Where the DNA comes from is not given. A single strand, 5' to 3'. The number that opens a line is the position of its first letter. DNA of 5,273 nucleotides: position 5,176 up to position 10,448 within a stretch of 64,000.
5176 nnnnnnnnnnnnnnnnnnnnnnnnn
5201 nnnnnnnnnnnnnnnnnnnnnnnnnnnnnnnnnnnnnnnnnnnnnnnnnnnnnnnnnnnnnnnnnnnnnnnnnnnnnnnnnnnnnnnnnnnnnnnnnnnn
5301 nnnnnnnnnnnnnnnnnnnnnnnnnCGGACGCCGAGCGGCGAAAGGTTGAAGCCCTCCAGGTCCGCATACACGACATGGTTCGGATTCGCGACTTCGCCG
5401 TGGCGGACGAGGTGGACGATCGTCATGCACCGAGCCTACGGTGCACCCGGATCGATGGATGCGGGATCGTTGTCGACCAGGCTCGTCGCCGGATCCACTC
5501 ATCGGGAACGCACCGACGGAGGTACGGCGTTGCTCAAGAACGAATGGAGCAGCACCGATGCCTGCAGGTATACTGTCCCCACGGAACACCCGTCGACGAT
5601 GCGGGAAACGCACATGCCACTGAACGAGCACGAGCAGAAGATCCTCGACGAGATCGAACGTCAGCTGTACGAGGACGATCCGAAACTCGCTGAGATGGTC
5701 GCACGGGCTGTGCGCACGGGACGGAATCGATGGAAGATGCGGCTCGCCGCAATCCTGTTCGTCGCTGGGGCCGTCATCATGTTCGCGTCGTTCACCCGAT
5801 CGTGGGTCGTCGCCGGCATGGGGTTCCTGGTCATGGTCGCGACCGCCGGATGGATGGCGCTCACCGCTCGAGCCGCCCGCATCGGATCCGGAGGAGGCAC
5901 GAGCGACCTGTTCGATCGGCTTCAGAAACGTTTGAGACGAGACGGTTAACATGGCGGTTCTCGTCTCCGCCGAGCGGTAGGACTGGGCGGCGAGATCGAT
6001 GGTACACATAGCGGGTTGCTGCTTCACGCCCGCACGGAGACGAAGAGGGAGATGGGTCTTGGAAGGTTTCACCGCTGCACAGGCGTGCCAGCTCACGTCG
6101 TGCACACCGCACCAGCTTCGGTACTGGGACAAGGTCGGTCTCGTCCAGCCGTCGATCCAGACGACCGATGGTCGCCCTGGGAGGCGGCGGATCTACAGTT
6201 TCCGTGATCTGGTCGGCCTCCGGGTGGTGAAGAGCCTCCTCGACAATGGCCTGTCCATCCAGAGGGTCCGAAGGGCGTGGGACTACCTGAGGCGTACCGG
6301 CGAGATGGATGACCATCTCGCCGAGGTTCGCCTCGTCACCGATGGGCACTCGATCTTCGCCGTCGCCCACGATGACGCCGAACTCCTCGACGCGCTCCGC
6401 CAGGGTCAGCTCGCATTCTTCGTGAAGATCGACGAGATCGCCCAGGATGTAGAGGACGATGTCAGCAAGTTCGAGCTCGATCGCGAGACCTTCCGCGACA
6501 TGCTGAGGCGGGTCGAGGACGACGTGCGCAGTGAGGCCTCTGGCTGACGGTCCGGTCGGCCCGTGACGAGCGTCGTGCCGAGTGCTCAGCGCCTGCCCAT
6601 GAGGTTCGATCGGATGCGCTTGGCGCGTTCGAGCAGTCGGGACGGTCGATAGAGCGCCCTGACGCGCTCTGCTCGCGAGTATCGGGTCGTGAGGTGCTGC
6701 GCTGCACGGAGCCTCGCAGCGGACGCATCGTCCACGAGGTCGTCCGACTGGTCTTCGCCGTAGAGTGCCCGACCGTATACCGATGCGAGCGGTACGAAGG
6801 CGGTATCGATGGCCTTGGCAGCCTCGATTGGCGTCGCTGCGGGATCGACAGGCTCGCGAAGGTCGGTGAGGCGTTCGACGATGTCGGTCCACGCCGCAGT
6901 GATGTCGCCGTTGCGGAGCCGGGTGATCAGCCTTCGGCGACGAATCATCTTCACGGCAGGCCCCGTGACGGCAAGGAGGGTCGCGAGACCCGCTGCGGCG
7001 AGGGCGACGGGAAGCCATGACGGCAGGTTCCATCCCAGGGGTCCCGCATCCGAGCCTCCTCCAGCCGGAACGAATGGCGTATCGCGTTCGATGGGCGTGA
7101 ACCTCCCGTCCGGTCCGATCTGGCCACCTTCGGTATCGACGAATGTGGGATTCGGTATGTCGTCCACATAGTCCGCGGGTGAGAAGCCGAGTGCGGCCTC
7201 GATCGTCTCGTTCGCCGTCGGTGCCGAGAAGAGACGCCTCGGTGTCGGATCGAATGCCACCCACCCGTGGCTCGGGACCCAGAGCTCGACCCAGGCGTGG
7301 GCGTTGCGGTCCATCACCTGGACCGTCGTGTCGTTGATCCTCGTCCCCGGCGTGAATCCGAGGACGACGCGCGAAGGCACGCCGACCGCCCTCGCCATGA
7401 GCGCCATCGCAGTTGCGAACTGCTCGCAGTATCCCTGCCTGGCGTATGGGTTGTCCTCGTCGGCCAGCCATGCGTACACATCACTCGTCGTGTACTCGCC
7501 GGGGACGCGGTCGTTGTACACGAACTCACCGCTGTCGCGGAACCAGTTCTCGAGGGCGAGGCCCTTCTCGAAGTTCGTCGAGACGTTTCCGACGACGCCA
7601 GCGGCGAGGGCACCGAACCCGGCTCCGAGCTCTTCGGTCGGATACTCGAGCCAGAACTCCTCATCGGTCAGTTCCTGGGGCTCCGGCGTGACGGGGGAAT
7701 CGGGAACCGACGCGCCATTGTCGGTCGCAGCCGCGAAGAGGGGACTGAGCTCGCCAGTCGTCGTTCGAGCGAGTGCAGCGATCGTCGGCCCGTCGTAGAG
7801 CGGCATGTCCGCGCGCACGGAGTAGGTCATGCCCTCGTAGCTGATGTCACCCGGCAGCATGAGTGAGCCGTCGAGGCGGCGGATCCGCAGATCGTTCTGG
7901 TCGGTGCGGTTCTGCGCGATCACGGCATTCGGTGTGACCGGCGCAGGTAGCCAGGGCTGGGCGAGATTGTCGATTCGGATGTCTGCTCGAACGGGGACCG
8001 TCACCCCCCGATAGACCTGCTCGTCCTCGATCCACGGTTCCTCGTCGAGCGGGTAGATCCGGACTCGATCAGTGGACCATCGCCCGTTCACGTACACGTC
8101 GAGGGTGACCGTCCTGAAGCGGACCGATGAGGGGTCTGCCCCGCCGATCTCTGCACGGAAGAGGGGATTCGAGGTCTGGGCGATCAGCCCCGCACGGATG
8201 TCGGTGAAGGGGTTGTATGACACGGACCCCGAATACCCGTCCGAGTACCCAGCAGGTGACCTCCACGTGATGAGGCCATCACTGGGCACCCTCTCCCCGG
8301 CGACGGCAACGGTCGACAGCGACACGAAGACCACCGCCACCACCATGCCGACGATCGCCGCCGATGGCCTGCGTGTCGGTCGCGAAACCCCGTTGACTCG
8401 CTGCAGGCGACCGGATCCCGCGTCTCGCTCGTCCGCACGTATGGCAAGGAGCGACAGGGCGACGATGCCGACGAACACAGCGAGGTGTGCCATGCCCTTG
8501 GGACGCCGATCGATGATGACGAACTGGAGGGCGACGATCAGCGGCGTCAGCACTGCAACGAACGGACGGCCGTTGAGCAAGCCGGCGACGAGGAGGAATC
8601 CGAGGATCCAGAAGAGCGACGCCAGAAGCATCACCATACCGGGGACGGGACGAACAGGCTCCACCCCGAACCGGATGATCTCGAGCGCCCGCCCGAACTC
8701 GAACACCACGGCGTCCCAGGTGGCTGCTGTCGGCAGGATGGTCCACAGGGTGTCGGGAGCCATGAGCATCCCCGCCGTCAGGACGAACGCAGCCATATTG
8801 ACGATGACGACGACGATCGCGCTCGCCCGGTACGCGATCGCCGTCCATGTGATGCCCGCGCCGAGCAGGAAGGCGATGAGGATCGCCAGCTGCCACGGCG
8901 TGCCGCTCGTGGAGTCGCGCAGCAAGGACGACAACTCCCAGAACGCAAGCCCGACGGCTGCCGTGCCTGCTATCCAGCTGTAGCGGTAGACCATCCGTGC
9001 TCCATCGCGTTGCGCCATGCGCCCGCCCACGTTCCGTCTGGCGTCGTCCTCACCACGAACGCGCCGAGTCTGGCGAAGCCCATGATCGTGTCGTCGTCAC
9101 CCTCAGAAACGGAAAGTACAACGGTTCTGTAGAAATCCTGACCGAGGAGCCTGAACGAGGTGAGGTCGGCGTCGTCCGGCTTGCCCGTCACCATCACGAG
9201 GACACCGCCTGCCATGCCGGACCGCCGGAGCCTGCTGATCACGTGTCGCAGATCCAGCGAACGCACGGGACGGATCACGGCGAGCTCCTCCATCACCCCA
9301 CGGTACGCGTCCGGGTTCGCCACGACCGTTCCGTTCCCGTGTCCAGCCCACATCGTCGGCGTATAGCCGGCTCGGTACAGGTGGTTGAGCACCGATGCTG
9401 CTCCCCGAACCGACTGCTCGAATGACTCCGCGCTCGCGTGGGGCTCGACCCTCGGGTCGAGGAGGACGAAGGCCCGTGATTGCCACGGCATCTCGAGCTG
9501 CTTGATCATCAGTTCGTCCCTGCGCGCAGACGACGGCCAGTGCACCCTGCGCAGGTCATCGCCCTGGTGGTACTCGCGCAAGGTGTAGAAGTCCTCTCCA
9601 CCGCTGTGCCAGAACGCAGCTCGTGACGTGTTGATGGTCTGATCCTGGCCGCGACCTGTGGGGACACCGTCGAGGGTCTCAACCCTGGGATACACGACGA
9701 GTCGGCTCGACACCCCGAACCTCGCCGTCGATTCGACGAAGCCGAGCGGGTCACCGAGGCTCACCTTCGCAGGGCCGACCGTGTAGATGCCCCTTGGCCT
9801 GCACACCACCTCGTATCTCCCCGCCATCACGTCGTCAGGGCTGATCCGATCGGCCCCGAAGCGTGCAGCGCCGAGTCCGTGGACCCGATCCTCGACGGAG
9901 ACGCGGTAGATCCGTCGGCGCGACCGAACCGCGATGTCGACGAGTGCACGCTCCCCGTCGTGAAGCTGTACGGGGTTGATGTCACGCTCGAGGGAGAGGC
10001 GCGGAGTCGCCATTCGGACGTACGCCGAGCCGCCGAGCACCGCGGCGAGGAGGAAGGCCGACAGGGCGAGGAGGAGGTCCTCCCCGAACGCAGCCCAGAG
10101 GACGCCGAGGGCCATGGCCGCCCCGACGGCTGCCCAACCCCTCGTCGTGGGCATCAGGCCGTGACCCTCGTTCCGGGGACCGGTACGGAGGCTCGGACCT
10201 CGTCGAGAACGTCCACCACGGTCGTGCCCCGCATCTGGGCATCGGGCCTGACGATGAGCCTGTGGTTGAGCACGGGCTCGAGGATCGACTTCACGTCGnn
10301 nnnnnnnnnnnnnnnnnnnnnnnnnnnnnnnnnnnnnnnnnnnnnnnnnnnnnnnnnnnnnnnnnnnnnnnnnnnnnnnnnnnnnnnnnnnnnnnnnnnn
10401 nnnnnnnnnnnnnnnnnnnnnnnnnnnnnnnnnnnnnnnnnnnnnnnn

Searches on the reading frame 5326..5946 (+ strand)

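Call 23: search_protein_families(library=pfam, proteins=[window:5326-5946:+], max_evalue=0.01)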
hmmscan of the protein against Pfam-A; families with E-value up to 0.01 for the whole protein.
window:5326-5946:+ (207 aa): 1 family
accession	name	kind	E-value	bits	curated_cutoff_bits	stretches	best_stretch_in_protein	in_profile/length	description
PF11239.13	DUF3040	-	2.6e-21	76.1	24.7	1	97-175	1-83/84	Protein of unknown function (DUF3040)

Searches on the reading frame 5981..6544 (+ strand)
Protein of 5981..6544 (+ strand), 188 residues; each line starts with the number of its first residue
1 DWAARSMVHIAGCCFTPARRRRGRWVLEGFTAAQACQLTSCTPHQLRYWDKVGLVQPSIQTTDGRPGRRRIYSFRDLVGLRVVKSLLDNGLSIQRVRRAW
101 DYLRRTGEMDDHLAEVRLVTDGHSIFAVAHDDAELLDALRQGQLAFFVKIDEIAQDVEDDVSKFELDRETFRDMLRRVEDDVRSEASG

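Call 23: search_protein_families(library=pfam, proteins=[window:5981-6544:+], max_evalue=0.01)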
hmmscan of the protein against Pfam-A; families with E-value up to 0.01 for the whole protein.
window:5981-6544:+ (188 aa): 2 families
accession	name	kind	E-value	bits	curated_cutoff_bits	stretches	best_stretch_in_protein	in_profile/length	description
PF13411.12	MerR_1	-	1.9e-15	57.2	21.6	1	31-99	2-65/69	MerR HTH family regulatory protein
PF00376.29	MerR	-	6.2e-07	29.6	28.2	1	33-64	3-34/38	MerR family regulatory protein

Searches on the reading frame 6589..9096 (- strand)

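Call 31: search_protein_families(library=pfam, proteins=[window:6589-9096:-], max_evalue=0.001)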
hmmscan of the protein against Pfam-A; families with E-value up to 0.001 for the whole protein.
window:6589-9096:- (836 aa): 1 family
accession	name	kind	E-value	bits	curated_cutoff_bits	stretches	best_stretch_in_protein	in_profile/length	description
PF01841.26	Transglut_core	-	9.2e-24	84.3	23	1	496-617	2-108/108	Transglutaminase-like superfamily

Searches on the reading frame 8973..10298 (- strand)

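Call 31: search_protein_families(library=pfam, proteins=[window:8973-10298:-], max_evalue=0.001)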
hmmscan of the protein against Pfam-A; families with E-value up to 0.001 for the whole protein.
window:8973-10298:- (442 aa): 1 family
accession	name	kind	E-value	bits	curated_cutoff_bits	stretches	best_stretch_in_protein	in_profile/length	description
PF01882.25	DUF58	-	5.4e-07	29.5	23.4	1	240-281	2-43/216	Protein of unknown function DUF58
